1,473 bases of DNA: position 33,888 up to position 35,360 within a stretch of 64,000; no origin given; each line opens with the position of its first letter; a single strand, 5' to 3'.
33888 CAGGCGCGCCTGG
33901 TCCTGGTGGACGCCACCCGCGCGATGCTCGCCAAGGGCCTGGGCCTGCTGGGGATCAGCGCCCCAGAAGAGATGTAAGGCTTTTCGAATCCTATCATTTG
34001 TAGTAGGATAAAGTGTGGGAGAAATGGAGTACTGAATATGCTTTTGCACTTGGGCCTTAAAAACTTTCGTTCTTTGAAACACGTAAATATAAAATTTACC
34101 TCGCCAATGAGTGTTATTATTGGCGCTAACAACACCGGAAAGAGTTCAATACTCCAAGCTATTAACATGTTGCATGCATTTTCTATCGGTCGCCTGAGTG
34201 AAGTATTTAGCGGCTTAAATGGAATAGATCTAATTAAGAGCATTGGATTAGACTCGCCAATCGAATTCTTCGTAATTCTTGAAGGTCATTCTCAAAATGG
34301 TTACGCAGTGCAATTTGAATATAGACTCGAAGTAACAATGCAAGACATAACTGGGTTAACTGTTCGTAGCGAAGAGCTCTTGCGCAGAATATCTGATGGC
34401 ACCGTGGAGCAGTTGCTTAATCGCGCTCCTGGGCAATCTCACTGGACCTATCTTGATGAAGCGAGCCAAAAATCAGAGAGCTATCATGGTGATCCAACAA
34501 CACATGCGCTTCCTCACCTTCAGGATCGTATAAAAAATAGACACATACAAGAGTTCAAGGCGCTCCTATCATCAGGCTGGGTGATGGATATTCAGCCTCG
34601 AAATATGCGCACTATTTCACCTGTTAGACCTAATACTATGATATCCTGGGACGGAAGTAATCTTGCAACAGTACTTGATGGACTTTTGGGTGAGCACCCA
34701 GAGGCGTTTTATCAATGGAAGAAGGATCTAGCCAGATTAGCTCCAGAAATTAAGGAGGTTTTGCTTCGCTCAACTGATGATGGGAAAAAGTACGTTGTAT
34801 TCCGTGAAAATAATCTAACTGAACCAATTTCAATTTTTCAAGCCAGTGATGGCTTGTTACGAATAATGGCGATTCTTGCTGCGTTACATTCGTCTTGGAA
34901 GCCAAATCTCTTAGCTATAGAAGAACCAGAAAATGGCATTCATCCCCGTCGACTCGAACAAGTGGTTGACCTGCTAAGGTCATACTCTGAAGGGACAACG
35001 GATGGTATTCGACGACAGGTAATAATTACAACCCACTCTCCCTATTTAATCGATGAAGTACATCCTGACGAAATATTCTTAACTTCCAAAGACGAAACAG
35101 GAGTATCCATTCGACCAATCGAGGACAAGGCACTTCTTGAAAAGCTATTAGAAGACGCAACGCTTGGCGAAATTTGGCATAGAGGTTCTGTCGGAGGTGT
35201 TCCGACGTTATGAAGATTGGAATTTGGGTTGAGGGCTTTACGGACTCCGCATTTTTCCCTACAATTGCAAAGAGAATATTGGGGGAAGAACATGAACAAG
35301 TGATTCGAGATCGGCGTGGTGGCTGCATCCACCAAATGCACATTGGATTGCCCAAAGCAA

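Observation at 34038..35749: Two-gene AT-rich cassette: ABC/AAA_21-type ATPase coupled to a DUF4276 (Toprim-like) protein, a candidate uncharacterised OLD/PARIS/AbiL-like defence module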

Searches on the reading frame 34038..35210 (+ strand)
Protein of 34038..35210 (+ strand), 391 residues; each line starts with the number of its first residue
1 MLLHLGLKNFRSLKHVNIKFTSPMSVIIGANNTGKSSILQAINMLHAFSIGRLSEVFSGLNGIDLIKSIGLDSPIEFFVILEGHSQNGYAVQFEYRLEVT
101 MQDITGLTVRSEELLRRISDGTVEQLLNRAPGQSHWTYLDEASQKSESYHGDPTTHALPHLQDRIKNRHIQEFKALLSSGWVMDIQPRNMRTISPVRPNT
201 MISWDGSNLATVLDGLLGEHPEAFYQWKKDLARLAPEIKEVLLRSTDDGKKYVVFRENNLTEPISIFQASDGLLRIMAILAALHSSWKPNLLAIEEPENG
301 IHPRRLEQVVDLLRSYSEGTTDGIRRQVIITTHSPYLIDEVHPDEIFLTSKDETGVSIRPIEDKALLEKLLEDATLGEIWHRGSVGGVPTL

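Call 3: search_protein_families(library=pfam, proteins=[window:34038-35210:+], max_evalue=0.1)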
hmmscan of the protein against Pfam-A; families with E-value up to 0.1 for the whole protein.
window:34038-35210:+ (391 aa): 7 families
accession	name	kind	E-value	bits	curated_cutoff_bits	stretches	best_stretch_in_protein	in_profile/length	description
PF13304.12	AAA_21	-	6e-34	118.9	27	1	25-339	2-304/304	AAA domain, putative AbiEii toxin, Type IV TA system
PF13175.12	AAA_15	-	2.2e-26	93.8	32.1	2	5-46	6-47/374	AAA ATPase domain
PF13476.12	AAA_23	-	2.5e-11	45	27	1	5-67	2-64/201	AAA domain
PF02463.25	SMC_N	-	1.9e-08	34.4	40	1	2-43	2-45/220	RecF/RecN/SMC N terminal domain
PF11398.14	DUF2813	-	1.6e-06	28.2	21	1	5-45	6-45/372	Protein of unknown function (DUF2813)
PF13514.12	AAA_27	-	0.00013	22.1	22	1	3-45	4-49/206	AAA domain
PF13555.12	AAA_29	-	0.0035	17.5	27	1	8-45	7-45/61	P-loop containing region of AAA domain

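Call 4: search_protein_families(library=padloc, proteins=[window:34038-35210:+], max_evalue=0.1)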
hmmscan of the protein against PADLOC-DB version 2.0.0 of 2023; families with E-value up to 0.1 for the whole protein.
window:34038-35210:+ (391 aa): 158 families (the best 25 are shown)
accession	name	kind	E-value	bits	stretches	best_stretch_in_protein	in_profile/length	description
PDLC04182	HEC-01A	-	5.1e-62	208.1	1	4-383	6-398/406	-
PDLC04183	HEC-01A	-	1e-47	161.1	1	2-387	5-400/402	-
PDLC04175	HEC-01A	-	2.2e-43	146.7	1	4-389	8-362/363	-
PDLC04179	HEC-01A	-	4.9e-43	145.9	2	166-390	237-456/459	-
PDLC04178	HEC-01A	-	3.2e-42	143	1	4-366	11-361/399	-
PDLC04184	HEC-01A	-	1.1e-39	134.8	2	152-344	194-397/464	-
PDLC04177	HEC-01A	-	3.4e-39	133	1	5-387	8-390/393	-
PDLC04176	HEC-01A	-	8.5e-39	131.9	1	4-384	5-364/371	-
PDLC02980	AriA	-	1.2e-37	128.5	1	25-339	2-304/304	-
PDLC04391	PDC-M07A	-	6.4e-37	125.5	1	1-385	1-401/412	-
PDLC04144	HEC-01B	-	2.4e-36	123.7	1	5-388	6-392/395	-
PDLC04541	PDC-M25A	-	1.8e-32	110.9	1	1-356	1-332/380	-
PDLC04135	mad3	-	5.7e-32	109.7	1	2-384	2-373/374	mads_3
PDLC04392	PDC-M07A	-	6.9e-31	105.7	1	1-383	1-401/432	-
PDLC04393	PDC-M07A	-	1.4e-30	104.6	2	168-345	186-360/435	-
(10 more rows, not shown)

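Call 5: search_protein_families(library=ncbifam, proteins=[window:34038-35210:+], max_evalue=0.1)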
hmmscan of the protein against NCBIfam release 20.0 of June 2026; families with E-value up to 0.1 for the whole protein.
window:34038-35210:+ (391 aa): 44 families (the best 25 are shown)
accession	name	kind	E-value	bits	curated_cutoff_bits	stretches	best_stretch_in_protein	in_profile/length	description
NF047739.1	antiphage_MADS3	equivalog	1.2e-35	123.5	420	2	119-356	164-397/427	methylation-associated defense system AAA family ATPase MAD3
NF041760.1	PtuA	equivalog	1.5e-14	53.8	500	2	4-45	54-95/524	retron Ec78 anti-phage system effector ATPase PtuA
TIGR04435.1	restrict_AAA_1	hypoth_equivalog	1.9e-11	43.4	300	1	253-354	382-486/568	restriction system-associated AAA family ATPase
NF038234.1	retron_eff_Eco8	equivalog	2.8e-11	42.8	250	2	7-44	8-45/679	retron Eco8 family effector endonuclease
TIGR00611.2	recf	equivalog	3.2e-09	36.4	172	1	4-46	3-45/339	DNA replication/repair protein RecF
NF003034.1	PRK03918.1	equivalog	1.5e-07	29.8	700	1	5-42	6-43/878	DNA double-strand break repair ATPase Rad50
NF010166.0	PRK13646.1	equivalog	4.5e-07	29.4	458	1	265-320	142-195/286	energy-coupling factor transporter ATPase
TIGR04521.1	ECF_ATPase_2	equivalog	2.1e-06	27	330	1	265-334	141-204/279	energy-coupling factor transporter ATPase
NF002244.0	PRK01156.1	equivalog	1.4e-05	23.4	847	1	5-44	6-45/895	DNA double-strand break repair ATPase Rad50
TIGR00634.1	recN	equivalog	5.4e-05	22.3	407.85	1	1-45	1-45/563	DNA repair protein RecN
NF041034.1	Rad50_Sulf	equivalog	6.5e-05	21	1000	1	6-43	7-44/872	DNA double-strand break repair ATPase Rad50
TIGR00618.1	sbcc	subfamily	7.4e-05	20.9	478.5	1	3-64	4-69/1043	exonuclease subunit SbcC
NF010155.0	PRK13634.1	equivalog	8.3e-05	22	413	0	265-318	142-193/290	energy-coupling factor ABC transporter ATP-binding protein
NF010680.0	PRK14079.1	equivalog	8.6e-05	21.7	386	1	2-44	3-45/349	recombination protein F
TIGR02673.1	FtsE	equivalog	0.00011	21.9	264.85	1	288-349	155-211/214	cell division ATP-binding protein FtsE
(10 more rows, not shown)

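Call 16: find_encoding_contigs(protein=window:34038-35210:+, flank=10000, max_places=6)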
Protein window:34038-35210:+ (391 aa): no gene with exactly this product is on record in the collection.

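Call 20: find_homologous_proteins(query=window:34038-35210:+, max_evalue=0.001)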
Query window:34038-35210:+ (391 aa): 2119 proteins with E <= 0.001 among 8000 candidates; the best 120 are listed.
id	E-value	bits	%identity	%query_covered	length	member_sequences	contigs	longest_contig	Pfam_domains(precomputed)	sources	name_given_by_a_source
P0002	1.3e-258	875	100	100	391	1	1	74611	PF11398.15,PF13175.13,PF13476.13,PF02463.26,PF13304.13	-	-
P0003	9.1e-101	355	44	100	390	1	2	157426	PF13175.13,PF13476.13,PF02463.26,PF13304.13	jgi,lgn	jgi:predicted ATPase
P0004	2.5e-99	351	43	100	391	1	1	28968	PF11398.15,PF13175.13,PF13476.13,PF02463.26,PF13304.13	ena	-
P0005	3.6e-79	284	37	100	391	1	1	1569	PF13175.13,PF13476.13,PF02463.26,PF13304.13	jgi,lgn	jgi:predicted ATPase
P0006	2.7e-69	252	41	76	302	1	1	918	PF13175.13,PF13304.13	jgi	jgi:predicted ATPase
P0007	1.4e-65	240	47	58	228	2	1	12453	PF13175.13,PF13304.13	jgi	-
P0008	7.7e-42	162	32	99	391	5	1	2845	PF11398.15,PF13175.13,PF13476.13,PF02463.26,PF13304.13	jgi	-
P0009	1.5e-39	154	31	99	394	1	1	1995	PF11398.15,PF13175.13,PF13476.13,PF13555.13,PF02463.26,PF13304.13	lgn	-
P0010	1.3e-38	151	34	97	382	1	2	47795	PF11398.15,PF13175.13,PF13476.13,PF02463.26,PF13304.13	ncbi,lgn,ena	-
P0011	6.7e-38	149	44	47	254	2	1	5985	PF13175.13,PF13304.13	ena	-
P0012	7.5e-38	148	31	98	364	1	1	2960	PF13175.13,PF13476.13,PF02463.26,PF13304.13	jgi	jgi:predicted ATPase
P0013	7.7e-38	148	30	100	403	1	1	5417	PF13175.13,PF02463.26,PF13304.13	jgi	jgi:predicted ATPase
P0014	9.3e-38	148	38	54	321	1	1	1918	PF11398.15,PF13175.13,PF13476.13,PF02463.26,PF13304.13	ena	-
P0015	8.0e-37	145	31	97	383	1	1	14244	PF11398.15,PF13175.13,PF13476.13,PF13555.13,PF02463.26,PF13304.13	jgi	jgi:predicted ATPase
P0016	1.7e-36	144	28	100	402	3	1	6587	PF13175.13,PF13476.13,PF02463.26,PF13304.13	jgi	jgi:predicted ATPase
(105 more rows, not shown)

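Call 21: find_encoding_contigs(protein=P0003, flank=8000, max_places=3)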
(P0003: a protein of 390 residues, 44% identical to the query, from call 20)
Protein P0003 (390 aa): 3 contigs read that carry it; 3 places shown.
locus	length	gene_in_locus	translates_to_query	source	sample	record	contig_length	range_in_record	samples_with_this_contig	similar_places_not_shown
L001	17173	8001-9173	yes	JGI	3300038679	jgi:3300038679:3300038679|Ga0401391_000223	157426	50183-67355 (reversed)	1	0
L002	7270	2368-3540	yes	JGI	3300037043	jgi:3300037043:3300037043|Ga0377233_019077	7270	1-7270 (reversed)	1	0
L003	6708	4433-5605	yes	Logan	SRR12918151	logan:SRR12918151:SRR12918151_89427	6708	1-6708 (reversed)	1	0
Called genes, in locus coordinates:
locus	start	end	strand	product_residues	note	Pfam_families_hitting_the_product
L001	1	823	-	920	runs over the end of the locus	PF05426:Alginate_lyase, PF07940:Hepar_II_III_C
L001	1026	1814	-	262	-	PF01553:Acyltransferase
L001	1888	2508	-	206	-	PF00156:Pribosyltran (weak)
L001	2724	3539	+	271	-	PF25087:GMPPB_C (faint), PF00132:Hexapep (weak), PF25084:LbH_EIF2B (weak), PF00132:Hexapep (weak), PF13720:Acetyltransf_11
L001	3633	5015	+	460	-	PF01694:Rhomboid, PF13176:TPR_7 (faint), PF13424:TPR_12 (faint), PF13174:TPR_6 (faint), PF13432:TPR_16, PF00515:TPR_1, PF07719:TPR_2 (weak), PF13181:TPR_8 (weak), +6 more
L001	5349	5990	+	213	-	-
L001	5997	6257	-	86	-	PF13711:DUF4160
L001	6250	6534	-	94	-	PF10387:DUF2442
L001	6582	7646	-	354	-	PF00793:DAHP_synth_1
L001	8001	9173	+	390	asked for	PF02463:SMC_N (faint), PF13175:AAA_15, PF13476:AAA_23, PF13304:AAA_21, PF13175:AAA_15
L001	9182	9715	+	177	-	PF14103:DUF4276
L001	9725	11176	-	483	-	PF00072:Response_reg, PF00158:Sigma54_activat, PF14532:Sigma54_activ_2, PF25601:AAA_lid_14, PF02954:HTH_8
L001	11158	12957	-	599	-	PF01590:GAF, PF13185:GAF_2, PF13492:GAF_3, PF01590:GAF, PF13185:GAF_2, PF13492:GAF_3, PF00512:HisKA, PF02518:HATPase_c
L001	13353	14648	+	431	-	PF07691:PA14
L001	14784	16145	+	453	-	PF07691:PA14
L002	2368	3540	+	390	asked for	PF02463:SMC_N (faint), PF13175:AAA_15, PF13476:AAA_23, PF13304:AAA_21, PF13175:AAA_15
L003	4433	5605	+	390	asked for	PF02463:SMC_N (faint), PF13175:AAA_15, PF13476:AAA_23, PF13304:AAA_21, PF13175:AAA_15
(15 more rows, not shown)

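Call 22: find_encoding_contigs(protein=P0004, flank=8000, max_places=3)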
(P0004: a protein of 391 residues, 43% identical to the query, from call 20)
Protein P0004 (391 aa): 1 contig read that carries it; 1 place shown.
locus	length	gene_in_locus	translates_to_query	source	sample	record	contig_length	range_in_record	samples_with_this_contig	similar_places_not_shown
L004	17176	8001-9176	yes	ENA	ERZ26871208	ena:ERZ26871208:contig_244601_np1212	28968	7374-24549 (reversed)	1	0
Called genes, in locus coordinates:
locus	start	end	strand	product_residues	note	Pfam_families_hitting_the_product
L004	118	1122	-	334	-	-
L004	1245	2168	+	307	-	-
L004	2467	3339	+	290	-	PF07090:GATase1_like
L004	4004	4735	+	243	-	-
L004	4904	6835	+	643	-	PF02012:BNR (faint), PF15902:Sortilin-Vps10 (faint)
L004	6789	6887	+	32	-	-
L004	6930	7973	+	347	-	PF03308:MeaB, PF02492:cobW (weak), PF03029:ATP_bind_1 (faint)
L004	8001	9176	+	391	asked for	PF02463:SMC_N, PF11398:DUF2813 (faint), PF13175:AAA_15, PF13476:AAA_23, PF13304:AAA_21, PF13175:AAA_15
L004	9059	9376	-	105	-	-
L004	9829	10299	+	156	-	-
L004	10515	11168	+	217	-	-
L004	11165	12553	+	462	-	PF04389:Peptidase_M28, PF01546:Peptidase_M20, PF00595:PDZ (faint), PF13180:PDZ_2, PF17820:PDZ_6 (weak)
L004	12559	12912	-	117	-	-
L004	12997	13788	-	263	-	-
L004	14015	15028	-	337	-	PF01261:AP_endonuc_2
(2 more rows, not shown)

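Call 31: find_encoding_contigs(protein=P0007, flank=8000, max_places=3)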
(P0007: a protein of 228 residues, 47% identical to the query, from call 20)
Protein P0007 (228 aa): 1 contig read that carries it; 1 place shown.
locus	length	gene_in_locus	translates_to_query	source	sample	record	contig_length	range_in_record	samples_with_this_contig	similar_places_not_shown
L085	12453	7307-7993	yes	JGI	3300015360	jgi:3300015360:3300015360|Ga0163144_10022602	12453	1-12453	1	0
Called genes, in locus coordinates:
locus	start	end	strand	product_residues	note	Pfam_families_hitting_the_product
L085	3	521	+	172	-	?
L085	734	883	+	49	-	-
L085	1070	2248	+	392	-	PF00890:FAD_binding_2 (weak), PF01266:DAO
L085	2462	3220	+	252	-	-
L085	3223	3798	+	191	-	-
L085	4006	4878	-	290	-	-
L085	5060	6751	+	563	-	PF00795:CN_hydrolase, PF02540:NAD_synthase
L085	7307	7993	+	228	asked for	PF13304:AAA_21, PF13175:AAA_15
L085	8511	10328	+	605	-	-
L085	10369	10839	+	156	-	-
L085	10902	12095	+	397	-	PF00764:Arginosuc_synth, PF20979:Arginosuc_syn_C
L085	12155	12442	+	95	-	-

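Call 41: search_solved_structures(query=window:34038-35210:+, max_evalue=0.01)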
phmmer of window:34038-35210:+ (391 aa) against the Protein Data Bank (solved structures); distinct sequences matched with E-value up to 0.01: 26.
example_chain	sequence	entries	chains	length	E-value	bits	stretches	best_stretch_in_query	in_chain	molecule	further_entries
6p74_A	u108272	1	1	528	1.6e-06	30.5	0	1-45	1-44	Putative ATP-dependent endonuclease of the OLD family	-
8ee4_A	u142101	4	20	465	6.3e-06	28.5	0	5-44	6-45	PtuA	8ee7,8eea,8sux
9vkz_A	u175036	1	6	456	9.3e-06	27.9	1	3-58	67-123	Retron Ec78 probable ATPase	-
9vh1_D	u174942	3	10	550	1.5e-05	27.3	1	3-58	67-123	Retron Ec78 probable ATPase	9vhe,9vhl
9kjx_B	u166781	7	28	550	0.00015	23.9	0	3-55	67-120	AAA family ATPase | Retron I-A effector PtuA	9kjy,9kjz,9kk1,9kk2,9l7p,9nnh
4u00_A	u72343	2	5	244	0.00017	23.7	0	269-353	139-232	Amino acid ABC transporter, ATP-binding protein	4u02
9nnk_C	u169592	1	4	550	0.0002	23.5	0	3-55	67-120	Retreon I-A effector PtuA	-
9nnb_C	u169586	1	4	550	0.00036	22.7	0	3-55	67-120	Retron I-A effector PtuA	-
9u9y_A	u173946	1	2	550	0.00038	22.6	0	3-55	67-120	AAA family ATPase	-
22bu_B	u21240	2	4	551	0.00051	22.2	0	5-59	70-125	AAA family ATPase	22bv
4nck_A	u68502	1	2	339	0.00063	21.9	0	5-43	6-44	DNA double-strand break repair Rad50 ATPase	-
4yms_J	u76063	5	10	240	0.00096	21.3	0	10-51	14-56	ABC-type polar amino acid transport system, ATPase component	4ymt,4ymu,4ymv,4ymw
22et_E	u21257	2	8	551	0.0012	20.9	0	5-59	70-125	PtuA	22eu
3qf7_A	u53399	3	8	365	0.002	20.2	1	5-44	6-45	Rad50 | Probable DNA double-strand break repair Rad50 ATPase,Probable DNA double-strand break repa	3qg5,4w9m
3tho_A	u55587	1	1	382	0.0021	20.1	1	5-44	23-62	Probable DNA double-strand break repair Rad50 ATPase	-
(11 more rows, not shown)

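Call 46: find_related_loci(query=A3, collection=metagenome_contigs, flank=8000)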
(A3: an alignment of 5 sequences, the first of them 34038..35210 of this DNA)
Query A3 (391 aa) in metagenome_contigs; peptide patterns used: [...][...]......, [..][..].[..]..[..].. (x = any residue, [..] = any of these).
600 stretches matched a pattern (row limit reached: there are more); 271 encode a relative of the query (tblastn E <= 1e-3); the best 80 are kept; 80 distinct loci.
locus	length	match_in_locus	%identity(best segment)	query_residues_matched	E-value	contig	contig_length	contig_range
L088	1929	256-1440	29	1-389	8e-38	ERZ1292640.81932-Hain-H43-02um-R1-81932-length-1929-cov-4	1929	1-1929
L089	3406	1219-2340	30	1-387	2e-34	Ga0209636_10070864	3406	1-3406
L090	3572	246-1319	30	7-389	3e-34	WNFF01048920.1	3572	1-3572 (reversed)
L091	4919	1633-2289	35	176-389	8e-33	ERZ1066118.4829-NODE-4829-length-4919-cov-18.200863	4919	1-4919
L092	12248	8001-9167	27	1-381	2e-31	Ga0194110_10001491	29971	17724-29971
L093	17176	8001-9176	29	5-387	9e-31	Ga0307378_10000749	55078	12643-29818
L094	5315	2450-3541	29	7-389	6e-30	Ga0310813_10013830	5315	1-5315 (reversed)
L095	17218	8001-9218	27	1-389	3e-28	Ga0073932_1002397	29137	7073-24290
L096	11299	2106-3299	29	1-388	2e-28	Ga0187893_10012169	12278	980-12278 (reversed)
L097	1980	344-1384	29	1-341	3e-28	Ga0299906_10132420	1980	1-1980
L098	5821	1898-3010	29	7-362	4e-28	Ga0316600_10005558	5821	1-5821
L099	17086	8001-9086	28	1-337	1e-27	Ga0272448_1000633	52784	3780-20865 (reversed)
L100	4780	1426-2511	29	1-348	5e-27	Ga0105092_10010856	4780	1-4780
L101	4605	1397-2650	27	1-387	2e-26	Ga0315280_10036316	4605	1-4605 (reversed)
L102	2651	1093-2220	29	1-362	2e-26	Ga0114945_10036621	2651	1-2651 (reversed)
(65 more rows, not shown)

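Call 68: search_protein_families(library=pfam, alignment_id=A4, max_evalue=0.00001)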
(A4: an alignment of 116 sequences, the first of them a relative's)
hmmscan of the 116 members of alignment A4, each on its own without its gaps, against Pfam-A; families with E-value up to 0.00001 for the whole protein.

A. member 1, L092:2228-3904:- (558 aa): 0 families

B. families by the number of members that match (of 116 scanned): 136 families (the first 25 are shown)
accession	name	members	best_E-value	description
PF01370.27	Epimerase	4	1.7e-68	NAD dependent epimerase/dehydratase family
PF01073.25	3Beta_HSD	4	1.2e-25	3-beta hydroxysteroid dehydrogenase/isomerase family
PF02719.21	Polysacc_synt_2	4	1.6e-14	Polysaccharide biosynthesis protein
PF04321.23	RmlD_sub_bind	4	3.7e-14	RmlD substrate binding domain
PF16363.11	GDP_Man_Dehyd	3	5.3e-97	GDP-mannose 4,6 dehydratase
PF13460.12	NAD_binding_10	3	5.5e-19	NAD(P)H-binding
PF07993.18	NAD_binding_4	3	1.9e-14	Male sterility protein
PF05448.18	AXE1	2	1.3e-130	Acetyl xylan esterase (AXE1)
PF00202.27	Aminotran_3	2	4.9e-125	Aminotransferase class-III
PF02782.22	FGGY_C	2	9.1e-39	FGGY family of carbohydrate kinases, C-terminal domain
PF01433.26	Peptidase_M1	2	3.1e-38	Peptidase family M1 domain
PF00251.26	Glyco_hydro_32N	2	3.8e-31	Glycosyl hydrolases family 32 N-terminal domain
PF00370.27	FGGY_N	2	6.2e-23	FGGY family of carbohydrate kinases, N-terminal domain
PF04909.20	Amidohydro_2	2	1.3e-15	Amidohydrolase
PF17900.6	Peptidase_M1_N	2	4e-14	Peptidase M1 N-terminal domain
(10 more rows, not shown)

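Call 69: search_protein_families(library=padloc, alignment_id=A4, max_evalue=1e-10)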
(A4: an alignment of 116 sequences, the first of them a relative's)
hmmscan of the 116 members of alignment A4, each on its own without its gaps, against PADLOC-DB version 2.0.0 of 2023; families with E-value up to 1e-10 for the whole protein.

A. member 1, L092:2228-3904:- (558 aa): 0 families

B. families by the number of members that match (of 116 scanned): 98 families (the first 25 are shown)
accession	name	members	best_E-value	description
PDLC03627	REase_MTase_IIG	1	0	Type IIG restriction enzyme-methyltransferase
PDLC03599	REase_MTase_IIG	1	4e-102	Type IIG restriction enzyme-methyltransferase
PDLC00661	HmaB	1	5.2e-89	DNA-adenine methylase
PDLC00662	HmaC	1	1.2e-87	AAA+ ATPase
PDLC00660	HmaB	1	2.6e-85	DNA-adenine methylase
PDLC03598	REase_MTase_IIG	1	2.7e-84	Type IIG restriction enzyme-methyltransferase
PDLC00132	GajB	1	7.1e-81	UrvD helicase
PDLC00114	GajB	1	7.6e-81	UrvD helicase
PDLC03802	RTasHel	1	8.4e-80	DRT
PDLC02643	DrmMI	1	4.5e-68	DrmMI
PDLC00117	GajB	1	2.7e-62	UrvD helicase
PDLC02759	SspA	1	5.8e-55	SspA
PDLC02657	DndA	1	7.6e-54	DndA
PDLC00107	GajB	1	2.7e-47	UrvD helicase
PDLC00127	GajB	1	5.1e-45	UrvD helicase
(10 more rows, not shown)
